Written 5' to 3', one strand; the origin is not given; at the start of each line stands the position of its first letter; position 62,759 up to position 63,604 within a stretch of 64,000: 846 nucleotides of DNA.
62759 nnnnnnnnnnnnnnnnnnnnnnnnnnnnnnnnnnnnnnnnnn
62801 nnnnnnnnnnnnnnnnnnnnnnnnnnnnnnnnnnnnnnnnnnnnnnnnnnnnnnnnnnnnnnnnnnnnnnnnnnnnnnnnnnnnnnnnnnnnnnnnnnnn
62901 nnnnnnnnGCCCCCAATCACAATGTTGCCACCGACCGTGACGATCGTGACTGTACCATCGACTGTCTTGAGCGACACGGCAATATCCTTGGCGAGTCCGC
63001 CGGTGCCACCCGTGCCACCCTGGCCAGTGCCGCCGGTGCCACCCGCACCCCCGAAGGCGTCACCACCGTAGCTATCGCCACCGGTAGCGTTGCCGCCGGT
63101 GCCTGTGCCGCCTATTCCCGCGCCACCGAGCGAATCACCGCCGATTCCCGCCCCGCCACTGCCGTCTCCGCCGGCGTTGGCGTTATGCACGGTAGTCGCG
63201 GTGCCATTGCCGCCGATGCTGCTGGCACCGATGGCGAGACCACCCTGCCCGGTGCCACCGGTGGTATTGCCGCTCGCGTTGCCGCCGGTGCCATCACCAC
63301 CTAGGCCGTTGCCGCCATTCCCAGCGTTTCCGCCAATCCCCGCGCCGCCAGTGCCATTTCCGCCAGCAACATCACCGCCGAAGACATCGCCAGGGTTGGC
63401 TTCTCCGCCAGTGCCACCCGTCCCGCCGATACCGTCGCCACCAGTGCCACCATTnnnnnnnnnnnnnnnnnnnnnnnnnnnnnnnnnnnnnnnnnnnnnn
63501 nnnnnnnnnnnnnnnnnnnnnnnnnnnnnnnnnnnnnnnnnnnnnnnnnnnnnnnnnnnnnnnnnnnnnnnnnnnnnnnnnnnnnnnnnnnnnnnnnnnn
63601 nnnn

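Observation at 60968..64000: Protein of more than 1000 aa, about 50% glycine, with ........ micro-repeats organised into a ~182-aa (546-nt) super-repeat; N-terminus off-window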

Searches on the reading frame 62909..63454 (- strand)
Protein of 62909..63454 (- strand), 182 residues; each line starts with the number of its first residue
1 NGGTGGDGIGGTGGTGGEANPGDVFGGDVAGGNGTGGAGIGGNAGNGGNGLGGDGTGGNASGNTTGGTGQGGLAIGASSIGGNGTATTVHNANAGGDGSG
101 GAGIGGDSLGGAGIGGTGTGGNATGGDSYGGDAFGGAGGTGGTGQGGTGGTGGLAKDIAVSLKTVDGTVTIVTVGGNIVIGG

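Call 61: search_solved_structures(query=A3, max_evalue=10, show_alignments=3)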
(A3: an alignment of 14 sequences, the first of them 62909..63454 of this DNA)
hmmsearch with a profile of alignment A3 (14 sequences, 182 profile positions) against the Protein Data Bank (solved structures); distinct sequences matched with E-value up to 10: 0.

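Call 70: predict_structure(alignment_id=A5)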
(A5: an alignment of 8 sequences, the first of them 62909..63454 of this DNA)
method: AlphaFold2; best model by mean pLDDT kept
length: 182 residues; sequences in the alignment: 8
mean_pLDDT: 37.0   pTM: 0.17
mean pLDDT of the five models: 37.0, 34.5, 32.6, 30.7, 28.3
residues with pLDDT >= 90: 0; 70-90: 4; 50-70: 26; < 50: 152
segments of 3 or more residues with pLDDT < 50: 1-145
pLDDT, mean of each block of 10 residues (from residue 1): 31 32 32 30 28 28 28 30 32 32 32 33 32 35 49 59 68 56 38
secondary structure, 60 per line:
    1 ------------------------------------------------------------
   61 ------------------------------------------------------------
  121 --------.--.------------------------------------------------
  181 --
elements in order:
